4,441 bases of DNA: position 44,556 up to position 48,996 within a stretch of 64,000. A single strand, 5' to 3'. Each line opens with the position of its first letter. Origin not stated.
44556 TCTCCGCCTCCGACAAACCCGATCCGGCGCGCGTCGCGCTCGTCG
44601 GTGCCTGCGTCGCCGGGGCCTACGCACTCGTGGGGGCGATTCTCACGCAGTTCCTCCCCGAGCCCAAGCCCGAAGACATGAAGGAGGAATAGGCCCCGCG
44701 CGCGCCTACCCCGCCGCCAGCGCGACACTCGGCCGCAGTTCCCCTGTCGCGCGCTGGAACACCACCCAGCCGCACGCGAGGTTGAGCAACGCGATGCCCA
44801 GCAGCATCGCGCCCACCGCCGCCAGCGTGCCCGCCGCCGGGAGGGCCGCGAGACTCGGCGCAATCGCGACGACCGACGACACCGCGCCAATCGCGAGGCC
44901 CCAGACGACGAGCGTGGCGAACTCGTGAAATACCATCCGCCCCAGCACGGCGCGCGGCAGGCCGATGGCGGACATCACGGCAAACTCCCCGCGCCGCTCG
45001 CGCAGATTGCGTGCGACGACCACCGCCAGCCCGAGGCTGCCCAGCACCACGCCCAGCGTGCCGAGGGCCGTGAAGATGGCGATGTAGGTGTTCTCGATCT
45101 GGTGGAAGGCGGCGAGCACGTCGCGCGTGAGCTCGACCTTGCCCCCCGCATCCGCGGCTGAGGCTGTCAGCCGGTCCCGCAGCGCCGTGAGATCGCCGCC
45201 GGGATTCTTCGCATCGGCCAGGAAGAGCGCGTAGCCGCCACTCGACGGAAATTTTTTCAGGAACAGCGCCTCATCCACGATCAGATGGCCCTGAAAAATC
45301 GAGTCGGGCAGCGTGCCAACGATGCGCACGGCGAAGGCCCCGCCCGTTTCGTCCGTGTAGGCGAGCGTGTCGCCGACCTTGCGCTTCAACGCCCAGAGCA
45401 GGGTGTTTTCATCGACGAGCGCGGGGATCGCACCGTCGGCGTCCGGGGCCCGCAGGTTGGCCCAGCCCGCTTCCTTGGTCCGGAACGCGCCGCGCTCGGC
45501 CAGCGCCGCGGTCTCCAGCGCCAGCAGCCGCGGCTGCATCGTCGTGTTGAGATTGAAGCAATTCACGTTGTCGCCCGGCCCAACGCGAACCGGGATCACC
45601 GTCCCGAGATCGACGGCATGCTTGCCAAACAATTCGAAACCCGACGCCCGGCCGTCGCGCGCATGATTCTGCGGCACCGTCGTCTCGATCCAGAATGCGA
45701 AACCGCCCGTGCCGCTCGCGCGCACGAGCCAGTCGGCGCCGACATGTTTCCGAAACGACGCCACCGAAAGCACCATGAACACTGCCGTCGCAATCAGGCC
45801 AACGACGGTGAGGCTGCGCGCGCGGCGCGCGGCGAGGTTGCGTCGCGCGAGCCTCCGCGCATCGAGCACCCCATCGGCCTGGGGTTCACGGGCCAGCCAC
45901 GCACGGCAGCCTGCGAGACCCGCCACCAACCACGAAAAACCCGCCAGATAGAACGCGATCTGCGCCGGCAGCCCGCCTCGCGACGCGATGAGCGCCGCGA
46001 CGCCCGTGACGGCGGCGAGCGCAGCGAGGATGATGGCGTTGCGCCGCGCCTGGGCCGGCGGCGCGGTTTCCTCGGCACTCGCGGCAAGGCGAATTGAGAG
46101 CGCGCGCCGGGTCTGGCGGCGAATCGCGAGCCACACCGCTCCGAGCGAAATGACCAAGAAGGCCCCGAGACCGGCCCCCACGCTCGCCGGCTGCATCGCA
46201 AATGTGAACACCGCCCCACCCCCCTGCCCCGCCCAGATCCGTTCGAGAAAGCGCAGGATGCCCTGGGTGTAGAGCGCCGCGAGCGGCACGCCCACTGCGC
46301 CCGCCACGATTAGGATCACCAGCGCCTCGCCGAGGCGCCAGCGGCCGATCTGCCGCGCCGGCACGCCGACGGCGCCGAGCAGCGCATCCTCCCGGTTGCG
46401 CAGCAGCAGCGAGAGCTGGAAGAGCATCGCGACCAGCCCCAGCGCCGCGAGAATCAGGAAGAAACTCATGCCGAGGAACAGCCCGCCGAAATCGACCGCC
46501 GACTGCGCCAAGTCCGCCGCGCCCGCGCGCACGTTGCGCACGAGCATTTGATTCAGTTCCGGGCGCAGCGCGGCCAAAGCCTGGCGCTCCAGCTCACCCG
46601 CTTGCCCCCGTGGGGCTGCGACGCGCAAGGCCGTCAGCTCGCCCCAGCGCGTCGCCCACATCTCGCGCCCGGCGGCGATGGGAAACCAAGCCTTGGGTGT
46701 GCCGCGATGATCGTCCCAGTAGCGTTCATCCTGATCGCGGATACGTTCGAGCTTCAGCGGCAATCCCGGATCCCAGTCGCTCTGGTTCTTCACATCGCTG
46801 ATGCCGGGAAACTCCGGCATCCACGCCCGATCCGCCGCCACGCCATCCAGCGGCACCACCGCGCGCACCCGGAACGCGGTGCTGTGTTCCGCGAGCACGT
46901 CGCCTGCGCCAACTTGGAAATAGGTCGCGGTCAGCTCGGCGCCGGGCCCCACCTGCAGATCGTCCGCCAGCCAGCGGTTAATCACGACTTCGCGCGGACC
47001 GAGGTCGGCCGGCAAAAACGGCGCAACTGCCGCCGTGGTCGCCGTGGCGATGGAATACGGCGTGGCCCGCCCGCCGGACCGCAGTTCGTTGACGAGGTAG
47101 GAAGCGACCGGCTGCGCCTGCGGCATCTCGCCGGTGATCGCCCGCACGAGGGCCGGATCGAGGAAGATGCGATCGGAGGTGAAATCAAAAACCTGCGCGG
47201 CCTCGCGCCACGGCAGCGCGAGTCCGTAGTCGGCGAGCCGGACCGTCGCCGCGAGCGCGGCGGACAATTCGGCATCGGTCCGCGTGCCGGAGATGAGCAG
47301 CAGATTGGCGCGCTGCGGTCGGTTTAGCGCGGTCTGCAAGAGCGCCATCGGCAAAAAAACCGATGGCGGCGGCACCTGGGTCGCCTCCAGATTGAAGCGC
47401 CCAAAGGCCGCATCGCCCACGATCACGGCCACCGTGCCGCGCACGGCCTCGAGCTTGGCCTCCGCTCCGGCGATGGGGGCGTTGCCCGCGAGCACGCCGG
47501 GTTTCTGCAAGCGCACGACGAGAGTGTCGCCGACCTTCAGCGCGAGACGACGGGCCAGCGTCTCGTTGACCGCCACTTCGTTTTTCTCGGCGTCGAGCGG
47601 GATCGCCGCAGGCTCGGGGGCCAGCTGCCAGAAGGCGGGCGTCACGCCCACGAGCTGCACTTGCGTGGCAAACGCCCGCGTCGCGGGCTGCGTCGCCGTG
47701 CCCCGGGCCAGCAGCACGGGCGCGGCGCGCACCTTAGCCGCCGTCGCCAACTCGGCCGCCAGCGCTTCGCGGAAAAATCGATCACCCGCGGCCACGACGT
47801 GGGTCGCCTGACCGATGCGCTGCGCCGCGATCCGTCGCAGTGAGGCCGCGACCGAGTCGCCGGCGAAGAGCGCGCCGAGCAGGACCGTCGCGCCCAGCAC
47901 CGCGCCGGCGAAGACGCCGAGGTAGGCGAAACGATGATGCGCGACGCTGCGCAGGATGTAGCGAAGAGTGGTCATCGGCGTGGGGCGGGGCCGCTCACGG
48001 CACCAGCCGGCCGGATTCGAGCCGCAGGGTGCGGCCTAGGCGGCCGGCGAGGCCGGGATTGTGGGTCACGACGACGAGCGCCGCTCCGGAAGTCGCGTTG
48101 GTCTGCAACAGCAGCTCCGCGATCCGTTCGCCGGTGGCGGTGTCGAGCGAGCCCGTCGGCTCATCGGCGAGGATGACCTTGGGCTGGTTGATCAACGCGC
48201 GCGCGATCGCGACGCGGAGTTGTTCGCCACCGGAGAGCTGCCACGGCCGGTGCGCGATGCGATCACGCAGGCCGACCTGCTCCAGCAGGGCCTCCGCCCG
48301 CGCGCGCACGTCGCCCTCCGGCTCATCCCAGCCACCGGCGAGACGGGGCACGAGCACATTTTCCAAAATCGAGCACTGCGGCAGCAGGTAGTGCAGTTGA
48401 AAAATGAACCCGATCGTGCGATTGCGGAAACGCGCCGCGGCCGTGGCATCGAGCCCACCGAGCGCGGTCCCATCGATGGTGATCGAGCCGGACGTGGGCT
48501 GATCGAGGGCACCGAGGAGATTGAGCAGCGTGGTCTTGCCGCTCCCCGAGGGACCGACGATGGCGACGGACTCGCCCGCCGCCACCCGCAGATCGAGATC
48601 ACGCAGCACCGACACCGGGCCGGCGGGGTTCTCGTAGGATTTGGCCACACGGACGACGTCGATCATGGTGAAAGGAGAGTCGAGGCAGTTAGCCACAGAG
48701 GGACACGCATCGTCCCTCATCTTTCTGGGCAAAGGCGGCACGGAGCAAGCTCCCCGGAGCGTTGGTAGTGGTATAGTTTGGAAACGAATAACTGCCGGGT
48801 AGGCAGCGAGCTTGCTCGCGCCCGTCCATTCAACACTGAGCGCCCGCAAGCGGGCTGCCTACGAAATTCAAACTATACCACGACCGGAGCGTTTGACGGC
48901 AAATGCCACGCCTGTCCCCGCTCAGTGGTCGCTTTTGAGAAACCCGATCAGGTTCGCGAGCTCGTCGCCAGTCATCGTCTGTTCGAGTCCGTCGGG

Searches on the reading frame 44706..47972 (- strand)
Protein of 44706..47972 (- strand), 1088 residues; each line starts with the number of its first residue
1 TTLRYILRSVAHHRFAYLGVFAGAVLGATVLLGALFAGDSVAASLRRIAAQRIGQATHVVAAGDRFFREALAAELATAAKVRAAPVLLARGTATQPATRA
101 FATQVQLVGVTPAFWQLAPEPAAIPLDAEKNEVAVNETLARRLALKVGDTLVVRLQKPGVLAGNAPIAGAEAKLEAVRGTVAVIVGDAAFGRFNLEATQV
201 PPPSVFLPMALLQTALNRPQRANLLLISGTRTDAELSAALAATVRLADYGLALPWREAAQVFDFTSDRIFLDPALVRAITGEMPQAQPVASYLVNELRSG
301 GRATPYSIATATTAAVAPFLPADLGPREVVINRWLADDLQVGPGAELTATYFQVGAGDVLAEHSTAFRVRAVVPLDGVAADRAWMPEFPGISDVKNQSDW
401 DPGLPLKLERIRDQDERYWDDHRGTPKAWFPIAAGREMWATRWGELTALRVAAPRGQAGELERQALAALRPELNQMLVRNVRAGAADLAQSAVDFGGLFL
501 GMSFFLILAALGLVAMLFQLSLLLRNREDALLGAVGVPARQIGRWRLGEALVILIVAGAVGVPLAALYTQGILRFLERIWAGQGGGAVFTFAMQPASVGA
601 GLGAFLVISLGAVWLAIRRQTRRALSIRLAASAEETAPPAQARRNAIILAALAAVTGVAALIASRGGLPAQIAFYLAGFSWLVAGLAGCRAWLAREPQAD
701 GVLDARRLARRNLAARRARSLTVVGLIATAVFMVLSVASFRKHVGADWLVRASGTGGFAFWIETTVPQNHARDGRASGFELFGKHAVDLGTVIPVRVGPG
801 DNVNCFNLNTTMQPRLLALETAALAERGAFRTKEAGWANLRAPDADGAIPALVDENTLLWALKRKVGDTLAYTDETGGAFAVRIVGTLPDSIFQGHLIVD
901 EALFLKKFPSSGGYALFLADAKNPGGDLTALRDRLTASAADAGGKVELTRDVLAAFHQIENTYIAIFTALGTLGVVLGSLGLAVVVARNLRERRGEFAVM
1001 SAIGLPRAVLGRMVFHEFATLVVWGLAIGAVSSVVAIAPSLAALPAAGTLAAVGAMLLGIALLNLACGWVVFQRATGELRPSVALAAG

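Call 82: search_protein_families(library=pfam, proteins=[window:44706-47972:-], max_evalue=0.00001)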
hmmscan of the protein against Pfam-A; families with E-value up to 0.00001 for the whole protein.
window:44706-47972:- (1088 aa): 2 families
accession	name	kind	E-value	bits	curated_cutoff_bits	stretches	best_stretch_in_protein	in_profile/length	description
PF02687.27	FtsX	-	1.1e-14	54.9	25.5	2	502-622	3-117/120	FtsX-like permease C-terminal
PF12704.14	MacB_PCD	-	9.1e-06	26.5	27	0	23-216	7-180/207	MacB-like periplasmic core domain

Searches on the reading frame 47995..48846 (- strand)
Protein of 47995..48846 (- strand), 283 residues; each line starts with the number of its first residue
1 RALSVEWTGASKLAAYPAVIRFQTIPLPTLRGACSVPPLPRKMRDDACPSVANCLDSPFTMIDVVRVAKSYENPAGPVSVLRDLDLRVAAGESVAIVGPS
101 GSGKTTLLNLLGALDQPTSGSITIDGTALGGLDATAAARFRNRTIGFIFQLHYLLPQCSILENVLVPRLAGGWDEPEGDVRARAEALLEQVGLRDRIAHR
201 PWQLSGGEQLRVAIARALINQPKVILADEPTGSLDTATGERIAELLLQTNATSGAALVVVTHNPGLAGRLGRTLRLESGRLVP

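Call 82: search_protein_families(library=pfam, proteins=[window:47995-48846:-], max_evalue=0.00001)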
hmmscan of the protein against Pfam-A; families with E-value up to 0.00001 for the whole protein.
window:47995-48846:- (283 aa): 2 families
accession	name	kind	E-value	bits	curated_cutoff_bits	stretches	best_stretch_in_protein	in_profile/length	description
PF00005.33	ABC_tran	-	2.1e-34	119.5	25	1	81-231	1-136/137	ABC transporter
PF13304.12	AAA_21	-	4.9e-09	37.1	27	0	202-266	236-302/304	AAA domain, putative AbiEii toxin, Type IV TA system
